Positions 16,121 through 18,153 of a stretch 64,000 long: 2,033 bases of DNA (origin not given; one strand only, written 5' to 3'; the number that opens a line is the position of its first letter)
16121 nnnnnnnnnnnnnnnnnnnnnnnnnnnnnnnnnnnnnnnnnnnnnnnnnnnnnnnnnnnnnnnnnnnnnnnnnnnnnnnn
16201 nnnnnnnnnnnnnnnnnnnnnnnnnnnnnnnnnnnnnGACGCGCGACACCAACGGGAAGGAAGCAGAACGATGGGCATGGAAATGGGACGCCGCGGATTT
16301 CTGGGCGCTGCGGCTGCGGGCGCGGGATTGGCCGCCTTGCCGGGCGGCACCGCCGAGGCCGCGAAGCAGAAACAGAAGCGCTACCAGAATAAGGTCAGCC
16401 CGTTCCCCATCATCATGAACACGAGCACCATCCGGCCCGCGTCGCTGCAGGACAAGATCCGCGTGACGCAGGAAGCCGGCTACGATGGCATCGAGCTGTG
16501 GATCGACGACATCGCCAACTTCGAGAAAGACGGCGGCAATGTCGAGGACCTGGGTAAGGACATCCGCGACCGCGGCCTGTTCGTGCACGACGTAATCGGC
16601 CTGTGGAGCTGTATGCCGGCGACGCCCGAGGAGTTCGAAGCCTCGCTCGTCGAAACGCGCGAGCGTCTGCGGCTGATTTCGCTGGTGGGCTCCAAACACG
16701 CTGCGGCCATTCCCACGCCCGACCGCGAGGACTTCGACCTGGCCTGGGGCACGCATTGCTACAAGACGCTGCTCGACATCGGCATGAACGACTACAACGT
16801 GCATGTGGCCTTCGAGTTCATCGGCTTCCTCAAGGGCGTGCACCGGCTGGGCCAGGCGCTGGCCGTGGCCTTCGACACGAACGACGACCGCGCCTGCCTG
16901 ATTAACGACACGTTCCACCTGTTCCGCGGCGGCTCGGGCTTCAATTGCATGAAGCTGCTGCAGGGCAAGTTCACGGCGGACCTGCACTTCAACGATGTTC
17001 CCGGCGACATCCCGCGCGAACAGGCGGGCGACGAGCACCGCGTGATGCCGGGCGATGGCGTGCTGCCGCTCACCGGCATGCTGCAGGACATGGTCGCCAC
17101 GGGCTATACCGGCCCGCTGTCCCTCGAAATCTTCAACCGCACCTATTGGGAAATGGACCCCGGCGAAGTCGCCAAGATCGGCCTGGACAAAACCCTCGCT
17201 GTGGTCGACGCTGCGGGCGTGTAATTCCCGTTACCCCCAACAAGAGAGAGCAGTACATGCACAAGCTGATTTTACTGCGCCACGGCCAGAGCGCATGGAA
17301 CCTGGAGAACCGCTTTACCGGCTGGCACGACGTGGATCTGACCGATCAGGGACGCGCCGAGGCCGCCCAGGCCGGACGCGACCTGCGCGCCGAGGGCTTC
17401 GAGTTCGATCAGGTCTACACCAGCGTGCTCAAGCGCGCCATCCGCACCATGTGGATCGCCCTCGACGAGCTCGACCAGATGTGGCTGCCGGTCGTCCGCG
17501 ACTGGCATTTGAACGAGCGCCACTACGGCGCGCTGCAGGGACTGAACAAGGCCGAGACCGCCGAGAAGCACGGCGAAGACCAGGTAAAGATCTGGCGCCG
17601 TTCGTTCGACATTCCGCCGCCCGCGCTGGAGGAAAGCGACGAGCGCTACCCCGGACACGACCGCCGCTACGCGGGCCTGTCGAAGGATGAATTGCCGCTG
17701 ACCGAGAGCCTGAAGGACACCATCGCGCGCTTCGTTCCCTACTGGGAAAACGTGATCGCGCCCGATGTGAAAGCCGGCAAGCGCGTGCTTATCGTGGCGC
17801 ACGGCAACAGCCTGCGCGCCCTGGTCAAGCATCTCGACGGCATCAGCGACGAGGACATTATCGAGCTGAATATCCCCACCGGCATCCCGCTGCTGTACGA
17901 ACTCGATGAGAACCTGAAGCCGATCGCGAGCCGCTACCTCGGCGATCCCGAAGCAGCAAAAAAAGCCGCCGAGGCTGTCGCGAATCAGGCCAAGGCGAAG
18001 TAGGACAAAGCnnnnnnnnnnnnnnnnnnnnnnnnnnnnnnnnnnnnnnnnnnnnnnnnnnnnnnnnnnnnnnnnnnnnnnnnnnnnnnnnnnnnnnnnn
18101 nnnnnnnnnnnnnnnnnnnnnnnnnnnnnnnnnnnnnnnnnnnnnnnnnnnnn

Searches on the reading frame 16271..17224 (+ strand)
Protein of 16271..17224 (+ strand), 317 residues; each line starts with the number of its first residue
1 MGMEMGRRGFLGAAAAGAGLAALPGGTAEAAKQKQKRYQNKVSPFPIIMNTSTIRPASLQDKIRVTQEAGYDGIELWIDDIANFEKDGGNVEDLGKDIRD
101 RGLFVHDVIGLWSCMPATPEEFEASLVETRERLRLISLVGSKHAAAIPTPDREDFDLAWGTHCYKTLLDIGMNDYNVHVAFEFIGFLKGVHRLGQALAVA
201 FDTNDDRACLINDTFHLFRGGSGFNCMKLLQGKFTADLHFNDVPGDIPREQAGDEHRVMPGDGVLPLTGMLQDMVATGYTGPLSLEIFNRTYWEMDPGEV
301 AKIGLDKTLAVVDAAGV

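Call 4: search_protein_families(library=pfam, proteins=[window:16271-17224:+], max_evalue=1)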
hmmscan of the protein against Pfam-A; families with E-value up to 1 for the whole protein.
window:16271-17224:+ (317 aa): 1 family
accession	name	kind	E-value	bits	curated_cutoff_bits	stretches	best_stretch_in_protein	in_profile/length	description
PF01261.30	AP_endonuc_2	-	2.2e-18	67.3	31.1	1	64-305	2-243/249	Xylose isomerase-like TIM barrel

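Call 5: search_protein_families(library=ncbifam, proteins=[window:16271-17224:+], max_evalue=1)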
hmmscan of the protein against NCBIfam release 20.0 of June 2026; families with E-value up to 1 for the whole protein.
window:16271-17224:+ (317 aa): 7 families
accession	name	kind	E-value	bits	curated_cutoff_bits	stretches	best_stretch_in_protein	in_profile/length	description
NF042435.1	DhshikDhtase_QuiC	equivalog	8.5e-10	37.7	1200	1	255-307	208-260/635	3-dehydroshikimate dehydratase QuiC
NF007360.0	PRK09856.1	equivalog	1.3e-05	24.8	305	1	250-310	212-269/276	fructoselysine 3-epimerase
NF041099.2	keto_glucon_epim_IolO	equivalog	0.081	12.2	300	0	58-84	22-48/269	5-keto-L-gluconate epimerase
TIGR02811.1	formate_TAT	hypoth_equivalog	0.091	13.1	48.45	1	4-36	8-40/66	formate dehydrogenase region TAT target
NF009689.0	PRK13210.1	subfamily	0.17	11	200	0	53-80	13-40/286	L-ribulose-5-phosphate 3-epimerase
NF009688.0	PRK13209.1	subfamily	0.25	10.3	317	0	57-80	21-44/286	L-ribulose-5-phosphate 3-epimerase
TIGR01409.1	TAT_signal_seq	domain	0.41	11.1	16.7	1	7-23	3-19/29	twin-arginine translocation signal domain-containing protein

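Call 15: find_related_loci(query=window:16271-17224:+, collection=genome_contigs, flank=10000)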
Query window:16271-17224:+ (317 aa) in genome_contigs; peptide patterns used: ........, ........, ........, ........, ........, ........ (x = any residue, [..] = any of these).
61 stretches matched a pattern, but none encodes a relative of the query by tblastn (E <= 1e-3).
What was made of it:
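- Tried and rejected: genome_contigs scan with the neighbouring AP_endonuc_2 protein alone found nothing (call 15).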

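Call 16: find_homologous_proteins(query=window:16271-17224:+, max_evalue=1e-20)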
Query window:16271-17224:+ (317 aa): 590 proteins with E <= 1e-20 among 8000 candidates; the best 120 are listed.
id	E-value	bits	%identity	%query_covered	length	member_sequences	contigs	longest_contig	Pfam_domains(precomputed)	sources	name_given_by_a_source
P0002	4.0e-189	646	89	100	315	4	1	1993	PF01261.31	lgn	-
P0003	1.2e-125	437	60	99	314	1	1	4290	PF01261.31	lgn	-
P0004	3.4e-125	436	61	99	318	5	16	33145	PF01261.31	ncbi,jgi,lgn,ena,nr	ncbi:MAG: Inosose isomerase [Candidatus Hydrogenedentes bacterium ADurb.Bin101]|jgi:sugar phosphate 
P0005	2.7e-124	433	60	99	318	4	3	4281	PF01261.31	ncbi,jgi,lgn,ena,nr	ncbi:MAG TPA: sugar phosphate isomerase/epimerase [Candidatus Hydrogenedentes bacterium]|nr:sugar ph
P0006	3.7e-124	432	60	99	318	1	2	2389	PF01261.31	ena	-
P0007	3.7e-124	432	60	100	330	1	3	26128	PF01261.31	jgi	jgi:2-keto-myo-inositol isomerase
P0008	8.3e-124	431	57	100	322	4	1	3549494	PF01261.31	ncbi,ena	-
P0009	2.4e-123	430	60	99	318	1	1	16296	PF01261.31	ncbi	-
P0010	2.4e-123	430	63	99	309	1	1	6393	PF01261.31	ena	-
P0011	3.1e-123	429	61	99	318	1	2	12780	PF01261.31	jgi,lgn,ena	-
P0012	4.6e-123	429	60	99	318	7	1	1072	PF01261.31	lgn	-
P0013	5.8e-123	428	60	99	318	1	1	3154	PF01261.31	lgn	-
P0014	8.4e-123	428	60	99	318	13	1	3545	PF01261.31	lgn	-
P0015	9.0e-123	428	59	100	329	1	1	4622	PF01261.31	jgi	jgi:2-keto-myo-inositol isomerase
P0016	1.1e-122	427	59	100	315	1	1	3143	PF01261.31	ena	-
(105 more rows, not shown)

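Call 18: find_related_loci(query=A1, collection=genome_contigs, flank=10000)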
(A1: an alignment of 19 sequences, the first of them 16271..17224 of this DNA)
Query A1 (317 aa) in genome_contigs; peptide patterns used: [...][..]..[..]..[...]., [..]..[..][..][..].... (x = any residue, [..] = any of these).
194 stretches matched a pattern; 116 encode a relative of the query (tblastn E <= 1e-3); the best 80 are kept; 80 distinct loci.
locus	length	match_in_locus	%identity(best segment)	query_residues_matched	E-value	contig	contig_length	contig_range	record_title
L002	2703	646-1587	60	4-317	2e-136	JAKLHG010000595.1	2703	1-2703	MAG: Candidatus Hydrogenedentota bacterium isolate RA.bin58 RA.bin58_595, whole genome shotgun sequence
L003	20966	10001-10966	59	1-317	2e-130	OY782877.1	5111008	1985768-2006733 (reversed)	MAG: Candidatus Hydrogenedentes bacterium isolate 28e603e2-5466-4732-bb1a-a7370d5bccbd genome assembly, chromosome: 1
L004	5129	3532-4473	61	4-317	1e-129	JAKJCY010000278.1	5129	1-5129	MAG: Candidatus Hydrogenedentota bacterium isolate UR.bin34 NODE_278_length_5129_cov_18.560966, whole genome shotgun seq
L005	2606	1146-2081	60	5-317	1e-134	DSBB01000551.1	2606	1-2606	MAG TPA_asm: Candidatus Hydrogenedentota bacterium isolate SpSt-1162 Ga0129302_1026933, whole genome shotgun sequence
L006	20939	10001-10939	59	5-317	7e-128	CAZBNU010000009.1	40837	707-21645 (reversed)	MAG TPA_asm: uncultured Nitrospirales bacterium isolate binchicken_co42_482 genome assembly, contig: NODE_796_length_408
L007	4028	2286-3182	64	10-315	4e-128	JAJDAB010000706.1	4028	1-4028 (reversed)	MAG: Candidatus Hydrogenedentota bacterium isolate OFTM269 OFTM269_705, whole genome shotgun sequence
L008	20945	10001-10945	61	3-317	1e-125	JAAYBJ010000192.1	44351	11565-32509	MAG: Candidatus Hydrogenedentota bacterium isolate AS06rmzACSIP_301 341050_AS06, whole genome shotgun sequence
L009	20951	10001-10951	56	1-317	4e-124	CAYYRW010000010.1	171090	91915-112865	MAG TPA_asm: uncultured Nitrospirales bacterium isolate binchicken_co20_17 genome assembly, contig: NODE_194_length_1710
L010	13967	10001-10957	57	1-317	2e-122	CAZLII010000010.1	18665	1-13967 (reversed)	MAG TPA_asm: uncultured Nitrospirales bacterium isolate binchicken_co168_237 genome assembly, contig: NODE_5268_length_1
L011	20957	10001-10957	57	1-317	4e-122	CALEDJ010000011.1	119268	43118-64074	MAG: uncultured bacterium isolate N1_Bin_MAXBIN__043_1 genome assembly, contig: c_000003122364, whole genome shotgun seq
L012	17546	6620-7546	58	5-317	2e-119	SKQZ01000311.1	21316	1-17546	MAG: Candidatus Hydrogenedentota bacterium isolate CSSed162cmA_463 CSSed16-2cmA-4941, whole genome shotgun sequence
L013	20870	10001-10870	60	28-317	5e-119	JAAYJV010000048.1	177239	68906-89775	MAG: Candidatus Hydrogenedens sp. isolate AS10tlH2TH_339 107742_AS10, whole genome shotgun sequence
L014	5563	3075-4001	56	1-315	3e-118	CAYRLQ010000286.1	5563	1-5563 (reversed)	MAG TPA_asm: uncultured Nitrospiraceae bacterium isolate binchicken_co100_346 genome assembly, contig: NODE_23469_length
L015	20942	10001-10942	57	5-312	1e-117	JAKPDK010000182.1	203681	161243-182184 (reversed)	MAG: Candidatus Hydrogenedentota bacterium isolate JPMR_maxbin.062_sub k141_199150, whole genome shotgun sequence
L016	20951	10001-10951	57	4-317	1e-117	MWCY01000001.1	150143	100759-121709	MAG: Candidatus Hydrogenedentes bacterium ADurb.Bin170 BWY07_contig000001, whole genome shotgun sequence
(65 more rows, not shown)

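Call 23: find_encoding_contigs(protein=P0002, flank=10000, max_places=10)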
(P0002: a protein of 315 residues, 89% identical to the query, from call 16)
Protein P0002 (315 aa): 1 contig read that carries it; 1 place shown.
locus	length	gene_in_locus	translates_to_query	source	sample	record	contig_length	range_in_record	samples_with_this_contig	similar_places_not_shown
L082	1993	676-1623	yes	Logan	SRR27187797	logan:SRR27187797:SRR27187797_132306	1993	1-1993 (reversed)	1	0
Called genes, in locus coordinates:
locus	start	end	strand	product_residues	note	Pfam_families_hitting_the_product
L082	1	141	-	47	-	?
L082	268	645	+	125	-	-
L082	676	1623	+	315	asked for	PF01261:AP_endonuc_2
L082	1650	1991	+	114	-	?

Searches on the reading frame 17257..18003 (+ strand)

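Call 33: search_protein_families(library=pfam, proteins=[window:17257-18003:+], max_evalue=0.001)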
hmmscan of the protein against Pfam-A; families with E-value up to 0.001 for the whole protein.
window:17257-18003:+ (248 aa): 1 family
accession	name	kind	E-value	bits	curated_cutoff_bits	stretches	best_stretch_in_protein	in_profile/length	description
PF00300.27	His_Phos_1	-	2.8e-39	135.2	21.7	2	4-126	1-118/194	Histidine phosphatase superfamily (branch 1)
